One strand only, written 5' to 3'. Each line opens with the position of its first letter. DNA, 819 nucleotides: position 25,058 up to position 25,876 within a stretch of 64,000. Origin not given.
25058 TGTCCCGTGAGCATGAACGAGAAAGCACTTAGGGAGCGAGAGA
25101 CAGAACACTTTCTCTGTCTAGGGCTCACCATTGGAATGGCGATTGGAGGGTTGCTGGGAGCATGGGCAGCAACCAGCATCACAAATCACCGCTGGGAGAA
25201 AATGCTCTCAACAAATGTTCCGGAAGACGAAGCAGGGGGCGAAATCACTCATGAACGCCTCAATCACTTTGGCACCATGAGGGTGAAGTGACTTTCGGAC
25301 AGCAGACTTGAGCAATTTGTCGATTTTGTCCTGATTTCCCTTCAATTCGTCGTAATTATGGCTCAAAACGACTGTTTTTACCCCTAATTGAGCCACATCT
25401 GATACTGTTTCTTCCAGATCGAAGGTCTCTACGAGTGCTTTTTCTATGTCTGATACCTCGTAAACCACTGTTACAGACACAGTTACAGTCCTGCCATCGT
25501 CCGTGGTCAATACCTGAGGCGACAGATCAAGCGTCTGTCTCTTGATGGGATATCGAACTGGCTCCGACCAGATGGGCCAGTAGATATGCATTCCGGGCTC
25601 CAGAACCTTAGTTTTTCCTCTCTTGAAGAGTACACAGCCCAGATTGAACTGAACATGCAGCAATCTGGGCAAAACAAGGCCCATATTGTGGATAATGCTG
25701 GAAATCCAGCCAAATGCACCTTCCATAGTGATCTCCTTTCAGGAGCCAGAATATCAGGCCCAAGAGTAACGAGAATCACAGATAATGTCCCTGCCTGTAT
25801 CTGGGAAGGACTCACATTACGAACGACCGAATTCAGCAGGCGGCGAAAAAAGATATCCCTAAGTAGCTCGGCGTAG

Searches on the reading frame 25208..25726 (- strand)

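Call 87: search_protein_families(library=pfam, proteins=[window:25208-25726:-], max_evalue=0.05)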
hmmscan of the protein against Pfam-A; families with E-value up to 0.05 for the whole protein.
window:25208-25726:- (172 aa): 1 family
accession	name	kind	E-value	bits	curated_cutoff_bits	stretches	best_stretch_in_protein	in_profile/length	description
PF01145.31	Band_7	-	1e-18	68.4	23.6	1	37-162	15-145/176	SPFH domain / Band 7 family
